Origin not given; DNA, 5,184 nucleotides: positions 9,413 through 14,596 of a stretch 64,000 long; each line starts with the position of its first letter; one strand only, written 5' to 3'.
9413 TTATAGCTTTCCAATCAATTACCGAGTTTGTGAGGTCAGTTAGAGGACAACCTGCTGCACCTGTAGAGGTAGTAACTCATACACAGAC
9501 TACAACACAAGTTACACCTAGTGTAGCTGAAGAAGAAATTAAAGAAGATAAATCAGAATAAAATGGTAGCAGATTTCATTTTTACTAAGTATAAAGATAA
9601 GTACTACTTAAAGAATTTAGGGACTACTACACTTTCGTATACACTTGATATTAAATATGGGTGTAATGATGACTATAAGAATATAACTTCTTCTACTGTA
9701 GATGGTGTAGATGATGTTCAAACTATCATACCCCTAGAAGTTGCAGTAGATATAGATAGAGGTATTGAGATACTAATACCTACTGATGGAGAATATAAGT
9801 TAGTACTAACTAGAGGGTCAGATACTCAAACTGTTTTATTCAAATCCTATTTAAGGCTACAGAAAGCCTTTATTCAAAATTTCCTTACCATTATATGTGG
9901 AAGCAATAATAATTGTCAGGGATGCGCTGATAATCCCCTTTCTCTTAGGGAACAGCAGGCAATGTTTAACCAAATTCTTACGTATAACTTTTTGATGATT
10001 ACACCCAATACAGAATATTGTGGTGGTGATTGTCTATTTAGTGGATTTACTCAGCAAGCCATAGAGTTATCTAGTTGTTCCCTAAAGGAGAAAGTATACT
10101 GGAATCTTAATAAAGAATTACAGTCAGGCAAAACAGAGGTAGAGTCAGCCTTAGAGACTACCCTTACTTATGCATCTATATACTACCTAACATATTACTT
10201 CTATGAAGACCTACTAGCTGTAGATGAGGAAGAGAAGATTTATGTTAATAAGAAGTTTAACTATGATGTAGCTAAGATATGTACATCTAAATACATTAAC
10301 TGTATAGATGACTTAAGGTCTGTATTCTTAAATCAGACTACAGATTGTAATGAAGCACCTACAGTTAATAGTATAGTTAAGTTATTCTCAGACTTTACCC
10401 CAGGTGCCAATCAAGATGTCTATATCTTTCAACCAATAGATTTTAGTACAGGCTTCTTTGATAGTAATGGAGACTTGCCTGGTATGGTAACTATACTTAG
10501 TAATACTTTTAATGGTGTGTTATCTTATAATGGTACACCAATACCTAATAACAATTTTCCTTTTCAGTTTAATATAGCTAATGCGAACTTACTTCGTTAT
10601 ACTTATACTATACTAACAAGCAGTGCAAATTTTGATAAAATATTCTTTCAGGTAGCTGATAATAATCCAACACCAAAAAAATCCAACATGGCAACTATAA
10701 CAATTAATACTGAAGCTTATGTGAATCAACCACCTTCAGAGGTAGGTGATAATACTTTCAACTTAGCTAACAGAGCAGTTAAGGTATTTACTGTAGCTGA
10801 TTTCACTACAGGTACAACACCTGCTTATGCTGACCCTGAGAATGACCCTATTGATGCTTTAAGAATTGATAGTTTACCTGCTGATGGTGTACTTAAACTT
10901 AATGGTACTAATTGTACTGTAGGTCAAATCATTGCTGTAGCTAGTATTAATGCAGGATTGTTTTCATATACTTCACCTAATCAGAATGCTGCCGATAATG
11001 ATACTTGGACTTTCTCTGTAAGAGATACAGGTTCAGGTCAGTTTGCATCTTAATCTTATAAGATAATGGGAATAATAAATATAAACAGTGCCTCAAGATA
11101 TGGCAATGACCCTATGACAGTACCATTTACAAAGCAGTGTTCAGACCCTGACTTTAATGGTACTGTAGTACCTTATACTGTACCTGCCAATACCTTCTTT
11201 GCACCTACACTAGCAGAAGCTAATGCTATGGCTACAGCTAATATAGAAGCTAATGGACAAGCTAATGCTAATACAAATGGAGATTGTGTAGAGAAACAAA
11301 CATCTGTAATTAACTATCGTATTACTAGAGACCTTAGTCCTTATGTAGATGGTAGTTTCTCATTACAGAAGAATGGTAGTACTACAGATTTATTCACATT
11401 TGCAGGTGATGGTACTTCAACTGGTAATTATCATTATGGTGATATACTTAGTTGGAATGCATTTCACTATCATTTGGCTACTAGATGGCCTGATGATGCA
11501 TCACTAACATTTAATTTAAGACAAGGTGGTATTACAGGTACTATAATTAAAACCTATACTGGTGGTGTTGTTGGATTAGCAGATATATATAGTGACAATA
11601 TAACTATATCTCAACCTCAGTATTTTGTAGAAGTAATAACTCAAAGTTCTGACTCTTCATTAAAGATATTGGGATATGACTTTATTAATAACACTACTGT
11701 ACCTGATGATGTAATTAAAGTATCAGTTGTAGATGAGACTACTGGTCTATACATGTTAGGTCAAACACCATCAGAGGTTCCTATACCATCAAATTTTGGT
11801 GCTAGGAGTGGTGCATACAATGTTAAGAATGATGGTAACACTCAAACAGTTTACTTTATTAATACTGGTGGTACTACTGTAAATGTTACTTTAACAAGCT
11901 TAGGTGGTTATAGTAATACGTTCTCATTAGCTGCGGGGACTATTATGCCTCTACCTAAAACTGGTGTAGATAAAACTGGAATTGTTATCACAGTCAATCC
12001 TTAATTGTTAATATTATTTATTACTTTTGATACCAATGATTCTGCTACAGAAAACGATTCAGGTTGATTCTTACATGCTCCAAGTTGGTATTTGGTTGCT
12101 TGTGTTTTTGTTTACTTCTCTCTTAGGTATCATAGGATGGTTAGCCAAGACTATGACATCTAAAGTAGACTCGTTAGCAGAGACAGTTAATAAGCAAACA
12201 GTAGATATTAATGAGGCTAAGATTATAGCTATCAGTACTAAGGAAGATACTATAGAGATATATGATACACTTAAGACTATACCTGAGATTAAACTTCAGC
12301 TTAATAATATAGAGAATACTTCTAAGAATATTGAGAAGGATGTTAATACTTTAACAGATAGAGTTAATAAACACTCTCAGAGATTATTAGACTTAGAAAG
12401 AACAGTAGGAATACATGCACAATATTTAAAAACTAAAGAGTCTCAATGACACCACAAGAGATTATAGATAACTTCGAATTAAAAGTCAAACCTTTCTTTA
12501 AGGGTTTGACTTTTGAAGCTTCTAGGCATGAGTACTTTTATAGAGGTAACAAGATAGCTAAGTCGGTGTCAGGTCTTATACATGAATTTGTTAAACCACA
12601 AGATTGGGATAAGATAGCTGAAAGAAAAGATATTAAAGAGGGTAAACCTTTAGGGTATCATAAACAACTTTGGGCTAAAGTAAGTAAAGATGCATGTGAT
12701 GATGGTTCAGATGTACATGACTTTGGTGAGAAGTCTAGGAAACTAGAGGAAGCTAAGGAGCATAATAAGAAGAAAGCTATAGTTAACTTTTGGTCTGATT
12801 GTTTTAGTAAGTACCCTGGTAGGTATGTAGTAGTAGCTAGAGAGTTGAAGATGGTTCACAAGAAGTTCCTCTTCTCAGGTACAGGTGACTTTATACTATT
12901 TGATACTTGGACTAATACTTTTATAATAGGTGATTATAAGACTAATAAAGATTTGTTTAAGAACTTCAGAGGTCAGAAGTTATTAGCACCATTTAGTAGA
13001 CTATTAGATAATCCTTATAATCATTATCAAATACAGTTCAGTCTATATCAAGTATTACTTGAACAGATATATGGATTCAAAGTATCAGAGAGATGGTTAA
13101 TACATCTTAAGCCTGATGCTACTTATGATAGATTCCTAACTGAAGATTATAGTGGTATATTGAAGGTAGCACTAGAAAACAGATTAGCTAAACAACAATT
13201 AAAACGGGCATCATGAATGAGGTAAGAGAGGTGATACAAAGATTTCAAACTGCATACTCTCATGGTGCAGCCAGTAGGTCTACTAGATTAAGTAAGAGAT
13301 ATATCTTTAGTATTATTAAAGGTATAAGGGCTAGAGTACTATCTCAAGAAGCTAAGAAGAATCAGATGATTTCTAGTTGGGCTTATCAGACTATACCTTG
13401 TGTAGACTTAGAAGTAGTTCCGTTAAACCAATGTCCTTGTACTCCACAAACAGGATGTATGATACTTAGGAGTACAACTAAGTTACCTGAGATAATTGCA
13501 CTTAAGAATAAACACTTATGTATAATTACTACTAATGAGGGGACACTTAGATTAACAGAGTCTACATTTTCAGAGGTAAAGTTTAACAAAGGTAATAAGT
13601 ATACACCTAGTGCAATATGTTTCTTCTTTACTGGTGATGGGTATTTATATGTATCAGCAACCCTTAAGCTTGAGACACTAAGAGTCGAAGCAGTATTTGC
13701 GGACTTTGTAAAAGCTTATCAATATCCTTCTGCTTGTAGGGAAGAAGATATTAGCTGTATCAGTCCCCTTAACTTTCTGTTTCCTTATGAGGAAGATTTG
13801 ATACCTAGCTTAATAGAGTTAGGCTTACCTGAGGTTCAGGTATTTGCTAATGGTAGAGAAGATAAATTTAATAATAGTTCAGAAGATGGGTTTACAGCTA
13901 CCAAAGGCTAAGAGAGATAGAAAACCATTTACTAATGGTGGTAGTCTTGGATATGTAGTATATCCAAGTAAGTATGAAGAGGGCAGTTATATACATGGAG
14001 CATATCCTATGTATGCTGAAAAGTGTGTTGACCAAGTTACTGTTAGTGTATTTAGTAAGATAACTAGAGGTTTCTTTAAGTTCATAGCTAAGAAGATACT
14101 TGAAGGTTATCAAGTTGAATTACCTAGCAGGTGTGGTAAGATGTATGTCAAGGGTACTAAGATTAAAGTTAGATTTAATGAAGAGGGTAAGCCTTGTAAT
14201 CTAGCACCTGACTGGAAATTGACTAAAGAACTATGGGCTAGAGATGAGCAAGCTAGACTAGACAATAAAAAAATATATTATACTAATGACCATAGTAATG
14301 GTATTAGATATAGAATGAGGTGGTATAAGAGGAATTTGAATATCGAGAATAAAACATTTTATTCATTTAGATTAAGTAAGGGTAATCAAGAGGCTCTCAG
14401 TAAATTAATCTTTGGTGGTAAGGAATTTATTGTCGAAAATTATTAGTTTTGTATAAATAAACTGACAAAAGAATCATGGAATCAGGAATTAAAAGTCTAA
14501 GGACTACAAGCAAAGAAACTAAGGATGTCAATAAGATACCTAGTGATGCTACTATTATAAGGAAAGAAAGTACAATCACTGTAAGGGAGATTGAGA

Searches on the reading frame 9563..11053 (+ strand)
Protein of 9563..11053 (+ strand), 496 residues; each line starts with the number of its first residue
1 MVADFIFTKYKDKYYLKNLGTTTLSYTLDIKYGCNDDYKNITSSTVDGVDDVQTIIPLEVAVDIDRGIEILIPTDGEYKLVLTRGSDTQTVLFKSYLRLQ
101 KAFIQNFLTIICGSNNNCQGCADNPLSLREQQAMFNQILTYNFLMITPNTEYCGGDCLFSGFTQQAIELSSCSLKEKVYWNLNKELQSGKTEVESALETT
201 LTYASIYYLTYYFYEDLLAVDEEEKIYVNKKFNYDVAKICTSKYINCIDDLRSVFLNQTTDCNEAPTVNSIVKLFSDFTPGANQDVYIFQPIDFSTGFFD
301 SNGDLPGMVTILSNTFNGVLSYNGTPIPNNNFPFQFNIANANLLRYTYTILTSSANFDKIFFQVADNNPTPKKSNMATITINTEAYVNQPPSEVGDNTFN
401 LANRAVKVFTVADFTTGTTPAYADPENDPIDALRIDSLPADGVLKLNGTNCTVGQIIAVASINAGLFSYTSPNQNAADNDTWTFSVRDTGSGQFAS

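Call 26: search_protein_families(library=phrogs, proteins=[window:9563-11053:+], max_evalue=0.001)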
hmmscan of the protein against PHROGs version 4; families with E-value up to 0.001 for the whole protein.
window:9563-11053:+ (496 aa): 1 family
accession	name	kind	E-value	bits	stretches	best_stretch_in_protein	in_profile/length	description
phrog_22884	-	head and packaging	3.4e-37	129.5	1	336-496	95-256/256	virion structural protein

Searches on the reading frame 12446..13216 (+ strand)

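Call 26: search_protein_families(library=phrogs, proteins=[window:12446-13216:+], max_evalue=0.001)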
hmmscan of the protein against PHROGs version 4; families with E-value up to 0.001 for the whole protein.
window:12446-13216:+ (256 aa): 1 family
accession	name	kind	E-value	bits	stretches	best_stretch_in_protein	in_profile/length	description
phrog_298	-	DNA, RNA and nucleotide metabolism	3e-28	100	1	9-250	36-257/293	exonuclease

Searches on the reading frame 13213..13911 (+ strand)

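Call 26: search_protein_families(library=phrogs, proteins=[window:13213-13911:+], max_evalue=0.001)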
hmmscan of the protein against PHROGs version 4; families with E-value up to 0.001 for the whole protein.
window:13213-13911:+ (232 aa): 1 family
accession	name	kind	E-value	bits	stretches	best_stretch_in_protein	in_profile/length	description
phrog_9863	-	head and packaging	2.4e-35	123.2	1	1-225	1-231/236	virion structural protein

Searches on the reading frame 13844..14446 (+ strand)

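Call 26: search_protein_families(library=phrogs, proteins=[window:13844-14446:+], max_evalue=0.001)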
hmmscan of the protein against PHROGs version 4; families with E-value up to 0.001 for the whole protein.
window:13844-14446:+ (200 aa): 1 family
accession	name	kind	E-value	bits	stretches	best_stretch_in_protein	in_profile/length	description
phrog_12177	-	unknown function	7.4e-35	121.2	1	59-197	25-162/164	-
